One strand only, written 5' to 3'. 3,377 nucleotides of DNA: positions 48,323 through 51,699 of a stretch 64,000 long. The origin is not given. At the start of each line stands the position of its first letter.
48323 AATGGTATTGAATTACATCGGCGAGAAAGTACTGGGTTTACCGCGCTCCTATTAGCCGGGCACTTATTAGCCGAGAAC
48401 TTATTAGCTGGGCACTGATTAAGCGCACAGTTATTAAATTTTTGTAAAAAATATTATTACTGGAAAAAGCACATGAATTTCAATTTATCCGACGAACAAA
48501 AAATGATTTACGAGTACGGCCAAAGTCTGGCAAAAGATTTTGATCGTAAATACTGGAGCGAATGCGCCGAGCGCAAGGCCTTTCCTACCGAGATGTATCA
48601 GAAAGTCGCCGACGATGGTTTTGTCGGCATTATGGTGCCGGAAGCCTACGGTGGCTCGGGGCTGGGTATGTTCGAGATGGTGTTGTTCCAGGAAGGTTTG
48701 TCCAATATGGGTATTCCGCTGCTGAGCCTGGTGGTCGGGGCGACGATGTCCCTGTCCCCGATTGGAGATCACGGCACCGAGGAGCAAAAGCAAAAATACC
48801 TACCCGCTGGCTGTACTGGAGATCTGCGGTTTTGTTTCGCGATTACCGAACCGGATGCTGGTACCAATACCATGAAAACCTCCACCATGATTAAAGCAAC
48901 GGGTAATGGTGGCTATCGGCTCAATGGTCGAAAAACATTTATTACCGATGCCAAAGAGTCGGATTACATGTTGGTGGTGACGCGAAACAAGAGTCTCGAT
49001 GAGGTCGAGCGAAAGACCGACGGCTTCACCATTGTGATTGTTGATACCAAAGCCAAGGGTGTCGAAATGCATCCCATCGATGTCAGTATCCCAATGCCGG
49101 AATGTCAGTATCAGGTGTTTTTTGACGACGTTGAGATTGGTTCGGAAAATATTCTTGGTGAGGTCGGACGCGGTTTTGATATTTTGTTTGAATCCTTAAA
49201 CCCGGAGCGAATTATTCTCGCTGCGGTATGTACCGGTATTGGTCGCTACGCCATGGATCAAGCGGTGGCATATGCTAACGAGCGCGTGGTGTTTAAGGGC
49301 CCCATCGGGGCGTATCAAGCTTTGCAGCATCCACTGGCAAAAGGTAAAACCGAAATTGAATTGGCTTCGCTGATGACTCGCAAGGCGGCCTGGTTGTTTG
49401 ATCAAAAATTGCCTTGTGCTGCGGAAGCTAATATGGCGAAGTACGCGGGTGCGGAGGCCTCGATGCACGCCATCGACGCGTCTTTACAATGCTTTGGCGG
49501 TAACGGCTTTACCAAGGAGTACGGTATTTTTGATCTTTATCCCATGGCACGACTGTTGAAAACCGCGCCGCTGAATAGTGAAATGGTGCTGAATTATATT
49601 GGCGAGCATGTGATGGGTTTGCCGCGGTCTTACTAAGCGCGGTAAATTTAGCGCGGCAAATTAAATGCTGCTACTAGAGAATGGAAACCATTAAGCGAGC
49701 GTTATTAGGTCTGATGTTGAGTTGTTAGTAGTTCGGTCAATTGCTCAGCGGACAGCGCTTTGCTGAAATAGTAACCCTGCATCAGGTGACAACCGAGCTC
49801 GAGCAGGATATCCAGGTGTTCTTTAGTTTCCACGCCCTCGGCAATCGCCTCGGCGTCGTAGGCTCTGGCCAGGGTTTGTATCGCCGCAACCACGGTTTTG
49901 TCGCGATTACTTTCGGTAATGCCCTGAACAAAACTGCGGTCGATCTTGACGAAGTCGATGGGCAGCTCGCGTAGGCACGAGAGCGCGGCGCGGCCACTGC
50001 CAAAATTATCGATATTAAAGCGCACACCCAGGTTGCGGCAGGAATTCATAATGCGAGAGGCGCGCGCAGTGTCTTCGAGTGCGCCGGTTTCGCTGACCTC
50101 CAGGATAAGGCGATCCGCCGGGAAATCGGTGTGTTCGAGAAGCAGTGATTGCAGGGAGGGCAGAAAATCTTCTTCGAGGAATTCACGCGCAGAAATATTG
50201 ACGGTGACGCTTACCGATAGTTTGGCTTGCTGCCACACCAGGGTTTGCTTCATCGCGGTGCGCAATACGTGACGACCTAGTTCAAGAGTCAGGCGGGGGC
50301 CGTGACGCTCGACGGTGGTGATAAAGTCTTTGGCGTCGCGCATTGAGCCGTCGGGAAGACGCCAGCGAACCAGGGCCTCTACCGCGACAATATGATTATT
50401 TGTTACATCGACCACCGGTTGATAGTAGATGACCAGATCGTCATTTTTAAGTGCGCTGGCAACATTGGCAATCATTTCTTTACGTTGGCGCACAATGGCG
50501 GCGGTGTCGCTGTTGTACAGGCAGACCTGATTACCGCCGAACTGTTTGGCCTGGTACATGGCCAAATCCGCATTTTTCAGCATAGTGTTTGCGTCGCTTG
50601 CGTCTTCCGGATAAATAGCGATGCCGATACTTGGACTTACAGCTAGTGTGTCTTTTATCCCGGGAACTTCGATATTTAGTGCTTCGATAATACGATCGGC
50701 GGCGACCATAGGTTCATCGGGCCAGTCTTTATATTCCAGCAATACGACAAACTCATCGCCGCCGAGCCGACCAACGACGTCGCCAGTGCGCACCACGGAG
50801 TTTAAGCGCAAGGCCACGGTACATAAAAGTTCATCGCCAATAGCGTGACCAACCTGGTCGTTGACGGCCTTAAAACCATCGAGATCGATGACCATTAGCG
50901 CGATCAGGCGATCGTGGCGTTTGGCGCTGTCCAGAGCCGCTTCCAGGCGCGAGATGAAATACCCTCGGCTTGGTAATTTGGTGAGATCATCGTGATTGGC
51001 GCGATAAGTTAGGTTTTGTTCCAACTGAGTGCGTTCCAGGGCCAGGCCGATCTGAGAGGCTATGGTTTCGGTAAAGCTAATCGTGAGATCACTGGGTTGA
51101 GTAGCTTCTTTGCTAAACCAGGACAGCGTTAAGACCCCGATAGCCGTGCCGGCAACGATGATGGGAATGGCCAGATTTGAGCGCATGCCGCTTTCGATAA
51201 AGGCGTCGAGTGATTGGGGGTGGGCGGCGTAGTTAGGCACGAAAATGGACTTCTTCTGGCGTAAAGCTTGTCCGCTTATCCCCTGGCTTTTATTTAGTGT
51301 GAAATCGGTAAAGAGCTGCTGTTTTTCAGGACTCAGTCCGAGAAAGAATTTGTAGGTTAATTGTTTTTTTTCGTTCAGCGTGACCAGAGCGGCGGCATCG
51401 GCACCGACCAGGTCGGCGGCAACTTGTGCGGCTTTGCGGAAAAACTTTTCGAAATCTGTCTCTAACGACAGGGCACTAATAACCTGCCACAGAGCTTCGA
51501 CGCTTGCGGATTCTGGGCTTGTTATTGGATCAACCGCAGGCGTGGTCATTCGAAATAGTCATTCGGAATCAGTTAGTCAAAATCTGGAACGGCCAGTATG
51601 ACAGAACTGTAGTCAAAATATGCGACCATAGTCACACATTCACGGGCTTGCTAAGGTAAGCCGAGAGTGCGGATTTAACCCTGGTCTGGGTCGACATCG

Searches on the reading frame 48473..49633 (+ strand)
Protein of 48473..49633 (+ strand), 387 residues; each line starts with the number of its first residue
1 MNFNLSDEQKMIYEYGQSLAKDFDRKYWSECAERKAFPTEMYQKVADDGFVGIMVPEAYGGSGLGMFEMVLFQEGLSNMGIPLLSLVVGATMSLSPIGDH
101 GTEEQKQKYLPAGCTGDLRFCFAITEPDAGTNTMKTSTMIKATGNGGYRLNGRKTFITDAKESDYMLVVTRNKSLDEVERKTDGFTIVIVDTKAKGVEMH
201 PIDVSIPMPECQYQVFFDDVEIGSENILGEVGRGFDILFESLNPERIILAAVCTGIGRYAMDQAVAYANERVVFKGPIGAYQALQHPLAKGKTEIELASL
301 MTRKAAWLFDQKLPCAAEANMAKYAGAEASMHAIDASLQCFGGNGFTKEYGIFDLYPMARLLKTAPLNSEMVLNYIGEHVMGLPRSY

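Call 25: search_protein_families(library=pfam, proteins=[window:48473-49633:+])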
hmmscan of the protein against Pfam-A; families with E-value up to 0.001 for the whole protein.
window:48473-49633:+ (387 aa): 4 families
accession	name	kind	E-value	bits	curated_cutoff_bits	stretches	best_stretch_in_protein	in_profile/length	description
PF00441.29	Acyl-CoA_dh_1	-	4e-32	111.9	22.4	1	232-380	1-149/150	Acyl-CoA dehydrogenase, C-terminal domain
PF02771.21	Acyl-CoA_dh_N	-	3.3e-23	82.7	22.9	1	6-117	1-113/113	Acyl-CoA dehydrogenase, N-terminal domain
PF02770.24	Acyl-CoA_dh_M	-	5.1e-21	75.1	33.3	1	121-220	1-97/97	Acyl-CoA dehydrogenase, middle domain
PF08028.16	Acyl-CoA_dh_2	-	2.1e-08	35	22.7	1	247-350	1-114/134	Acyl-CoA dehydrogenase, C-terminal domain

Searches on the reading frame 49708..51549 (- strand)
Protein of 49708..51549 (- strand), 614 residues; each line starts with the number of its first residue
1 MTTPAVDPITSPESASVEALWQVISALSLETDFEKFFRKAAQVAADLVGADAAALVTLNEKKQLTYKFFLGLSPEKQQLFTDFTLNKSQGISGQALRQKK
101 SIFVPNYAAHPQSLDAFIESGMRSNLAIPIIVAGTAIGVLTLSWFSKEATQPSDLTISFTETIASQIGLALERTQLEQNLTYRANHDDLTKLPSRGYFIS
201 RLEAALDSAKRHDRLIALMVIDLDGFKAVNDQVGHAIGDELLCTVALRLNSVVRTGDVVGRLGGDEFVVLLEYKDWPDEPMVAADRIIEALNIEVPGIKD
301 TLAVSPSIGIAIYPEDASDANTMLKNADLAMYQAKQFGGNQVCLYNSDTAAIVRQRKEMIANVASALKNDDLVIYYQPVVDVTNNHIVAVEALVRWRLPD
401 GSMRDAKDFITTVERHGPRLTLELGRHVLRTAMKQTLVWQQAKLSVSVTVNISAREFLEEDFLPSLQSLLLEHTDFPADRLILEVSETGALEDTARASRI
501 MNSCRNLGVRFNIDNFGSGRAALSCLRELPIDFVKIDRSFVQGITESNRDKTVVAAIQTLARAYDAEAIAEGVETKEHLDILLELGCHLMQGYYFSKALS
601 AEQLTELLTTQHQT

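Call 25: search_protein_families(library=pfam, proteins=[window:49708-51549:-])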
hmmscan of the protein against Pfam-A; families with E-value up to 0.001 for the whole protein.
window:49708-51549:- (614 aa): 5 families
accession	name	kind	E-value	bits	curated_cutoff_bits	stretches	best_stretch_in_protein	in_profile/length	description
PF00563.25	EAL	-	8.3e-66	222.2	31.3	1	363-597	4-235/236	EAL domain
PF00990.26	GGDEF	-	4.7e-45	153.7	23.8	1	184-341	1-161/161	Diguanylate cyclase, GGDEF domain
PF13185.12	GAF_2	-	7.3e-18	65.5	28.6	1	31-172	2-136/136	GAF domain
PF01590.32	GAF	-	6.4e-14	53.1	22.4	1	32-171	1-133/133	GAF domain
PF13492.12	GAF_3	-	4.9e-05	24.2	27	1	33-173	2-129/129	GAF domain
